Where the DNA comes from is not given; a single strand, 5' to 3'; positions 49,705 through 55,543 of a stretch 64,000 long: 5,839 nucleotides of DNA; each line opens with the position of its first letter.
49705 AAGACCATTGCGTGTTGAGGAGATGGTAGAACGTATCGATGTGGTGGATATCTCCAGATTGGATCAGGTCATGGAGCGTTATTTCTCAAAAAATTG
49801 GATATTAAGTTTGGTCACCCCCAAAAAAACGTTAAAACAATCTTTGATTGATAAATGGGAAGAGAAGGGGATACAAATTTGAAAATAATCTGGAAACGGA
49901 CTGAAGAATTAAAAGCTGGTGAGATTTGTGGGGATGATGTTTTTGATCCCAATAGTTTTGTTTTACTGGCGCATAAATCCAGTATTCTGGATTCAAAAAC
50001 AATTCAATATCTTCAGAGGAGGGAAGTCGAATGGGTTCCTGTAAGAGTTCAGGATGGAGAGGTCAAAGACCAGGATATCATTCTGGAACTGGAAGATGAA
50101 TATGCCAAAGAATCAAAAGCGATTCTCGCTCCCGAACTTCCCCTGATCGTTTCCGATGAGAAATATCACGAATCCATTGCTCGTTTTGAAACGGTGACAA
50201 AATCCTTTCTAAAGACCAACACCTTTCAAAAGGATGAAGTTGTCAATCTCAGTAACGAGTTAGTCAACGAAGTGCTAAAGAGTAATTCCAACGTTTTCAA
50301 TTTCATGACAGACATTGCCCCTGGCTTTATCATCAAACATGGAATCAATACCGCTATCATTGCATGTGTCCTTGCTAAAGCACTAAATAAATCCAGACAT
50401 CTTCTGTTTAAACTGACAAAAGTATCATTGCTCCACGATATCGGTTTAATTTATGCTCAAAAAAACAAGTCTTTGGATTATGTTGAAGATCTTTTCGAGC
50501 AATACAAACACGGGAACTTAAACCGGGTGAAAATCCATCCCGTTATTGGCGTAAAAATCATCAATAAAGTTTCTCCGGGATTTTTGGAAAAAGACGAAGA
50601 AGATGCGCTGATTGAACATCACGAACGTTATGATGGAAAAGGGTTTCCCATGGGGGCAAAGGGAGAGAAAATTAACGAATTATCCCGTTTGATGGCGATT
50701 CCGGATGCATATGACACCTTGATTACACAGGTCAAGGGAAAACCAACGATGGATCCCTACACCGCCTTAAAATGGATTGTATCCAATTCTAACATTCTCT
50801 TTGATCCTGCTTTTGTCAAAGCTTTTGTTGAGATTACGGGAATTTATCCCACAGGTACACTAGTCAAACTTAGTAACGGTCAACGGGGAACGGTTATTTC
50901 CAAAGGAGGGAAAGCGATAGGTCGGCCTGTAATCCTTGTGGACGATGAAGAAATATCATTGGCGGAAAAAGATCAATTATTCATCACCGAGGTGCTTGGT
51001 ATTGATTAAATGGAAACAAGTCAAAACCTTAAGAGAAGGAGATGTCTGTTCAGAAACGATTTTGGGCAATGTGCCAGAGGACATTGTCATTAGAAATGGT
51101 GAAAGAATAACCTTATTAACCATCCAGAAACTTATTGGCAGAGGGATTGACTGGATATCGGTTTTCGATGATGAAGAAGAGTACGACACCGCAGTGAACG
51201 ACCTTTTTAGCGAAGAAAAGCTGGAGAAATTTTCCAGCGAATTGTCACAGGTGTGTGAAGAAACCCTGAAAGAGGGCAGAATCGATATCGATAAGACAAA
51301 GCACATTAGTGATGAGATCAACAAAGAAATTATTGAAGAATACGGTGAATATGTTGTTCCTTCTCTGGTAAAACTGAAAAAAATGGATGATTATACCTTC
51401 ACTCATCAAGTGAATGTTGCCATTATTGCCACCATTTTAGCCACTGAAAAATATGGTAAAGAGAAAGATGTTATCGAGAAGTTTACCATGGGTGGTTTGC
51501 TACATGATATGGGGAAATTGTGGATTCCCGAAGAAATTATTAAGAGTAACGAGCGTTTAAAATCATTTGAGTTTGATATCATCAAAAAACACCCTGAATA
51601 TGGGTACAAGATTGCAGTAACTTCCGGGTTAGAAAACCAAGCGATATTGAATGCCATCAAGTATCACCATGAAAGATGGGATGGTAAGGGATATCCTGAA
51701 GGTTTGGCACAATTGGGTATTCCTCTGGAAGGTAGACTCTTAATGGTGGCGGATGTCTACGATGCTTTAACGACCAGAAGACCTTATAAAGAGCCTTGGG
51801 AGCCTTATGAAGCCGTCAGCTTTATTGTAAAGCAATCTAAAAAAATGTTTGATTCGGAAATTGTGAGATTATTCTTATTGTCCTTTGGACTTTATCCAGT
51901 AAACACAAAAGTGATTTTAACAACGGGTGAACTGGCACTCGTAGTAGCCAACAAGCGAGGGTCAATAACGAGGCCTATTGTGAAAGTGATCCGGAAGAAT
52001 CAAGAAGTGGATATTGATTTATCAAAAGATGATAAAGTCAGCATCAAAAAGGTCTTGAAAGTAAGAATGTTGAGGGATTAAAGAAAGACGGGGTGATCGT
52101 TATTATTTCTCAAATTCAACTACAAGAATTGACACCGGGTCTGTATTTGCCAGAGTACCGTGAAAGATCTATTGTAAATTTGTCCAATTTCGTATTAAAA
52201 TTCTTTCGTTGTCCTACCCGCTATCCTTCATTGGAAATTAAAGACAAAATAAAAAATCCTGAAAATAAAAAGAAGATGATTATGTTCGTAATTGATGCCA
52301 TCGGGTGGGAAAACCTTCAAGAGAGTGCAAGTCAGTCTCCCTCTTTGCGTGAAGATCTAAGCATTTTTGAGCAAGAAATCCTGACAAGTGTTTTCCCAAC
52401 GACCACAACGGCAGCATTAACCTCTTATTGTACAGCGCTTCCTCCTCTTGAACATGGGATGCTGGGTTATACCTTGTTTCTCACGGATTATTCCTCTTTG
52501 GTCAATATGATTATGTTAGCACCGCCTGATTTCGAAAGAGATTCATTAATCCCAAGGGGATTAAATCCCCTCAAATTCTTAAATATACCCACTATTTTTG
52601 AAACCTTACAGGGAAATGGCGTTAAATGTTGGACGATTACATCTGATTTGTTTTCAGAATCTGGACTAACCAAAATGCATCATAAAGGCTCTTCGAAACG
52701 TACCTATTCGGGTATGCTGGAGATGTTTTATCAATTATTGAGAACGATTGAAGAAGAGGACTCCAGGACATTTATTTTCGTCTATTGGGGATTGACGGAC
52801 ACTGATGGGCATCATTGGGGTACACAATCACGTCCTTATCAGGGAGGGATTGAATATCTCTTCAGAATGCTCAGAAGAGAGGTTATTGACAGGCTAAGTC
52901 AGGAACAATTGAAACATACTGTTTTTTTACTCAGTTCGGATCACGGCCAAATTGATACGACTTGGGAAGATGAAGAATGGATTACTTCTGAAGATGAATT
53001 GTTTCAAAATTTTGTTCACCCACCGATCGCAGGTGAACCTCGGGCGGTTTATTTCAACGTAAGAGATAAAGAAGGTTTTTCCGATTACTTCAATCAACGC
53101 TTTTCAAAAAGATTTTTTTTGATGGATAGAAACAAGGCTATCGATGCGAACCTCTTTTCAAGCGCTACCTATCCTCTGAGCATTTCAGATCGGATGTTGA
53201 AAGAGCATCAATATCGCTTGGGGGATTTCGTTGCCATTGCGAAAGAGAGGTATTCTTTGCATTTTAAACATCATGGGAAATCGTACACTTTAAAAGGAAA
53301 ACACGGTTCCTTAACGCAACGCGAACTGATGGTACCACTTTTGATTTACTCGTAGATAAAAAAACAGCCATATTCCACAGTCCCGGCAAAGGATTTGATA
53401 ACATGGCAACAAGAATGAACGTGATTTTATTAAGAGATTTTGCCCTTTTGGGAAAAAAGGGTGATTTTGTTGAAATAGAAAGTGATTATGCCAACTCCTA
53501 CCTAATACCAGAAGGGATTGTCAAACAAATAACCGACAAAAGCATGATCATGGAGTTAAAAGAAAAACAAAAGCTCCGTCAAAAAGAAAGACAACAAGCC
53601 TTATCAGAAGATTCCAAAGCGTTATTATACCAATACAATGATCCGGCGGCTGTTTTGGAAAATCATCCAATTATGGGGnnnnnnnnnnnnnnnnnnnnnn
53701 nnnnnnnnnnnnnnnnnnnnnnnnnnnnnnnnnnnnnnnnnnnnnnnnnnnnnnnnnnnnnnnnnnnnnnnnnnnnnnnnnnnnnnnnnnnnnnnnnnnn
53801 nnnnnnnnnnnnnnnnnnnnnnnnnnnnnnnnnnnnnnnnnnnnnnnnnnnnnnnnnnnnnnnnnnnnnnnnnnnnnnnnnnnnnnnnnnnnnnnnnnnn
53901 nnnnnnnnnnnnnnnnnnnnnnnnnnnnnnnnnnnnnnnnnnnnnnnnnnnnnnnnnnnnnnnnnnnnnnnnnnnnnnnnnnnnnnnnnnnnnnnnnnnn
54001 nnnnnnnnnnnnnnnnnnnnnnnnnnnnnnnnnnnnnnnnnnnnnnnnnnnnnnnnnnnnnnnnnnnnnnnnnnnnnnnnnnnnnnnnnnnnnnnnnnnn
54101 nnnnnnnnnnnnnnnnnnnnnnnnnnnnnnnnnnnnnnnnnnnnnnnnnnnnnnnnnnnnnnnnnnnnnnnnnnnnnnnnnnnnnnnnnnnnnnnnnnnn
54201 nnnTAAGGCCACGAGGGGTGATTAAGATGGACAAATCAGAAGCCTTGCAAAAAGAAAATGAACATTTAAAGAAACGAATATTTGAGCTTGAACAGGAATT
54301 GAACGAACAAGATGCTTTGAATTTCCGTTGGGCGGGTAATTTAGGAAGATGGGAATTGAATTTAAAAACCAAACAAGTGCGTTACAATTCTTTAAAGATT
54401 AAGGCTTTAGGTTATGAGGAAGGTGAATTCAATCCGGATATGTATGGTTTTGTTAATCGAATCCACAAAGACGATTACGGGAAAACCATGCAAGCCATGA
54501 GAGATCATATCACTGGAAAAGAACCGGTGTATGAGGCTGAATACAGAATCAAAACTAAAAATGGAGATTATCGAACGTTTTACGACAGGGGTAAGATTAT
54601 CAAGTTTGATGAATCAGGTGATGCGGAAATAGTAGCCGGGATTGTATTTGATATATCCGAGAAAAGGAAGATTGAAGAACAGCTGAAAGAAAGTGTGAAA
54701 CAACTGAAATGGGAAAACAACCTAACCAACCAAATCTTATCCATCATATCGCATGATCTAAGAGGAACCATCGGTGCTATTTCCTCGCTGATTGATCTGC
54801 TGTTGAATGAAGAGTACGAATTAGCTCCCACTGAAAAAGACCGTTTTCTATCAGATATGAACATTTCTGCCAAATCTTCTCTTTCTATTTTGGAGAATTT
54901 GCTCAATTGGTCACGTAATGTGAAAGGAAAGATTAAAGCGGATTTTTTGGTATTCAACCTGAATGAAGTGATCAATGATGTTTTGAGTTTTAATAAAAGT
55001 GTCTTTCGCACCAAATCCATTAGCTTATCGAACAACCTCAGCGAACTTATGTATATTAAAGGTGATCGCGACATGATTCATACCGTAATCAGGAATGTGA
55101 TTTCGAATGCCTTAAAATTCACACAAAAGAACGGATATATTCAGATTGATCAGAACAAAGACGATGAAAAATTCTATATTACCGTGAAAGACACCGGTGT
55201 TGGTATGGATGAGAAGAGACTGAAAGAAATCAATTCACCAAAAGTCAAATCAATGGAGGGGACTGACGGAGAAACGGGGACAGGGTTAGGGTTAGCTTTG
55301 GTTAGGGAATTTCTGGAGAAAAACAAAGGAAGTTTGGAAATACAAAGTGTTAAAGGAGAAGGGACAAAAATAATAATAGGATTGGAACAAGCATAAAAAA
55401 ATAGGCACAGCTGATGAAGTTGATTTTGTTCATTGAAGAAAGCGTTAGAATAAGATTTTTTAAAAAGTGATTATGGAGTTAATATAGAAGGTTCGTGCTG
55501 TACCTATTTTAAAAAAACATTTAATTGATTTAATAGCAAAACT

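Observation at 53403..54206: Ribosomal-protein L9 N-domain fused to a Regnase/Zc3h12a-type NYN RNase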

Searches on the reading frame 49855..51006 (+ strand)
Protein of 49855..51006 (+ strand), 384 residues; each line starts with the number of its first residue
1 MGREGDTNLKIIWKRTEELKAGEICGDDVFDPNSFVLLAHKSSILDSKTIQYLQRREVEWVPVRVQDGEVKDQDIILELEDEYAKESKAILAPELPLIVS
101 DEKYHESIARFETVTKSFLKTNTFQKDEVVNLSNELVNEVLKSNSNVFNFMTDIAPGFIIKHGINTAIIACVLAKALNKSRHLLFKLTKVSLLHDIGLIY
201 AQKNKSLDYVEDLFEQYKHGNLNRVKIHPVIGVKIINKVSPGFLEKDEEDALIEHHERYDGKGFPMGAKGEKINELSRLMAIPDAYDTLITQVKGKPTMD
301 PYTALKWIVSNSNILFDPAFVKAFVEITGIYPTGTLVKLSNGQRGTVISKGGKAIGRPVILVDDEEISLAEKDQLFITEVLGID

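Call 16: search_protein_families(library=pfam, proteins=[window:49855-51006:+], max_evalue=0.001)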
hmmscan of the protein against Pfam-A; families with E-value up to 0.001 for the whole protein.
window:49855-51006:+ (384 aa): 2 families
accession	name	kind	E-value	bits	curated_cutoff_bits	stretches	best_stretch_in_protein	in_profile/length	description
PF13487.12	HD_5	-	2.2e-15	57.3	27.2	1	159-319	14-169/170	HD domain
PF01966.28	HD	-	2.8e-07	31.2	22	1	160-288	2-115/116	HD domain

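Call 59: search_protein_families(library=padloc, proteins=[window:49855-51006:+], max_evalue=0.01)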
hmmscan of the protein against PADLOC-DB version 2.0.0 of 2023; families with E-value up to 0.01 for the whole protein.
window:49855-51006:+ (384 aa): 0 families

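Call 63: search_protein_families(library=ncbifam, proteins=[window:49855-51006:+], max_evalue=0.001)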
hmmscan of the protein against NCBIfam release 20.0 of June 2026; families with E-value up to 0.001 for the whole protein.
window:49855-51006:+ (384 aa): 1 family
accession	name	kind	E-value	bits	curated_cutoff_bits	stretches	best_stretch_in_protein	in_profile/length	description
NF053512.1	nitric_RR_NosR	exception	1.2e-23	83.8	400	1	128-328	161-354/422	response regulator c-di-GMP phosphodiesterase, NosR family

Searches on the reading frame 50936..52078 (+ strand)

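Call 16: search_protein_families(library=pfam, proteins=[window:50936-52078:+], max_evalue=0.001)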
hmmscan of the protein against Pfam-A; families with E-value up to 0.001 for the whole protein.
window:50936-52078:+ (381 aa): 3 families
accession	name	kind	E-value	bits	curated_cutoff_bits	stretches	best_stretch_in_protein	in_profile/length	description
PF13487.12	HD_5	-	3.3e-29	102.3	27.2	1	176-309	35-170/170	HD domain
PF01966.28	HD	-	1.7e-19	70.7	22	1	154-277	1-115/116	HD domain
PF08668.18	HDOD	-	5.9e-05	23.1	22.9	1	155-197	96-135/196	HDOD domain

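Call 59: search_protein_families(library=padloc, proteins=[window:50936-52078:+], max_evalue=0.01)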
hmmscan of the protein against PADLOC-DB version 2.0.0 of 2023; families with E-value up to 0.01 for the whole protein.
window:50936-52078:+ (381 aa): 2 families
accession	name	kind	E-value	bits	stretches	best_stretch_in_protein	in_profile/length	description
PDLC01293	Cas10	-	0.00079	16.4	1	185-251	3-57/577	CAS-III; effector_LS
PDLC03295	MTase_II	-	0.0022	15.6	1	147-226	139-219/292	Type II methyltransferase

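Call 63: search_protein_families(library=ncbifam, proteins=[window:50936-52078:+], max_evalue=0.001)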
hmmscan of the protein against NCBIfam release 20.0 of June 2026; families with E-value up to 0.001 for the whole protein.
window:50936-52078:+ (381 aa): 2 families
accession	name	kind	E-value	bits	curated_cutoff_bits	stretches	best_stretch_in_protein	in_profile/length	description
NF053512.1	nitric_RR_NosR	exception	9.8e-27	94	400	1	94-315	136-352/422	response regulator c-di-GMP phosphodiesterase, NosR family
TIGR00277.1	HDIG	domain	2e-06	27.5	27.6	1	154-246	5-83/84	HDIG domain-containing metalloprotein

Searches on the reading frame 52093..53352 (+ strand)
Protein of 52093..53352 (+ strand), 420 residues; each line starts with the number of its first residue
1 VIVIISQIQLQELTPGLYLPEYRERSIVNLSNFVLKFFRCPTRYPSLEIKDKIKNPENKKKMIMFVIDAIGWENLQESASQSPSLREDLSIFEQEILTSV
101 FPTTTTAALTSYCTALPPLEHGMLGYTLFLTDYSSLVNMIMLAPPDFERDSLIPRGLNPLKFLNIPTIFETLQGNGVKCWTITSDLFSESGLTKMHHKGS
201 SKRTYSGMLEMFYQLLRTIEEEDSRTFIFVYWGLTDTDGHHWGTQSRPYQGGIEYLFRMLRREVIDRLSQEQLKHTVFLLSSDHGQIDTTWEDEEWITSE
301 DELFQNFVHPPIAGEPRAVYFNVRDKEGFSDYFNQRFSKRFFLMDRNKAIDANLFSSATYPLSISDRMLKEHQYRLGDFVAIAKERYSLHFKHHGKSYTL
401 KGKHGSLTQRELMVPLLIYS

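Call 16: search_protein_families(library=pfam, proteins=[window:52093-53352:+], max_evalue=0.001)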
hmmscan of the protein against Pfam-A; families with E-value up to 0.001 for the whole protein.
window:52093-53352:+ (420 aa): 1 family
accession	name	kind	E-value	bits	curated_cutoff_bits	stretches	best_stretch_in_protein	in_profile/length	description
PF01663.27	Phosphodiest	-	1.7e-19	71.1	23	1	63-406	2-341/342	Type I phosphodiesterase / nucleotide pyrophosphatase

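Call 59: search_protein_families(library=padloc, proteins=[window:52093-53352:+], max_evalue=0.01)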
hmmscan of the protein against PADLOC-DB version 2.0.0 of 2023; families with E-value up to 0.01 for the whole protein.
window:52093-53352:+ (420 aa): 0 families

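Call 63: search_protein_families(library=ncbifam, proteins=[window:52093-53352:+], max_evalue=0.001)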
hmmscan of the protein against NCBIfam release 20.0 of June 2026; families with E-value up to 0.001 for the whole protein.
window:52093-53352:+ (420 aa): 1 family
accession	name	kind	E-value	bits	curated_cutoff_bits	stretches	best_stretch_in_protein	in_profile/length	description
NF003766.0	PRK05362.1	equivalog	0.00047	19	256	1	166-293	226-341/396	phosphopentomutase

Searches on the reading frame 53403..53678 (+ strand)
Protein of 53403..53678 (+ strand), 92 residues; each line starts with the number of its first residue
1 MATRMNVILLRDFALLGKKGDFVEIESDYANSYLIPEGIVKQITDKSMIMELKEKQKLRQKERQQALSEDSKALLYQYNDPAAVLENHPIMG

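Call 3: search_protein_families(library=pfam, proteins=[window:53403-53678:+], max_evalue=10)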
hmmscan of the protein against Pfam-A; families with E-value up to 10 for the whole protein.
seq(92 aa): 2 families
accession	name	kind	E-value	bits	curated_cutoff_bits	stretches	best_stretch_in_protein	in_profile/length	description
PF01281.25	Ribosomal_L9_N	-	8.9e-11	41.6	20.7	1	5-47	1-43/47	Ribosomal protein L9, N-terminal domain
PF09378.16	HAS-barrel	-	0.18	12.4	25.2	1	18-75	24-76/90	HAS barrel domain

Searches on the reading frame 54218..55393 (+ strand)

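Call 16: search_protein_families(library=pfam, proteins=[window:54218-55393:+], max_evalue=0.001)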
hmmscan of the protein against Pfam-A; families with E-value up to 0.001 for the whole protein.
window:54218-55393:+ (392 aa): 6 families
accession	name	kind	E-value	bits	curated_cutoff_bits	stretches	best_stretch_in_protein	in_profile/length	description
PF02518.31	HATPase_c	-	1.5e-20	74.1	26.4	1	282-389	1-107/111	Histidine kinase-, DNA gyrase B-, and HSP90-like ATPase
PF08447.18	PAS_3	-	2.5e-16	60.1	25.6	1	62-143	10-89/89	PAS fold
PF00512.31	HisKA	-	7.3e-06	26.4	26.9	1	171-233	3-62/66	His Kinase A (phospho-acceptor) domain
PF13589.12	HATPase_c_3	-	3.5e-05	24.3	25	1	288-359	4-79/137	Histidine kinase-, DNA gyrase B-, and HSP90-like ATPase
PF13581.12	HATPase_c_2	-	4.2e-05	24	27.4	1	290-385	35-123/127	Histidine kinase-like ATPase domain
PF14501.12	HATPase_c_5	-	4.2e-05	23.9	22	1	287-379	6-92/102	GHKL domain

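Call 59: search_protein_families(library=padloc, proteins=[window:54218-55393:+], max_evalue=0.01)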
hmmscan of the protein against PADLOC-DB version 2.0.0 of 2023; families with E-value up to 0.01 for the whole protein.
window:54218-55393:+ (392 aa): 3 families
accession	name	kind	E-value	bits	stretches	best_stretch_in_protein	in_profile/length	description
PDLC04647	PDC-M43B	-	1.4e-10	38.7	1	215-379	163-321/347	-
PDLC04650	PDC-M43B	-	2.5e-05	21.7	1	283-388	223-331/344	-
PDLC04994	PDC-S31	-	0.00041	17.8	1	91-176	182-268/273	-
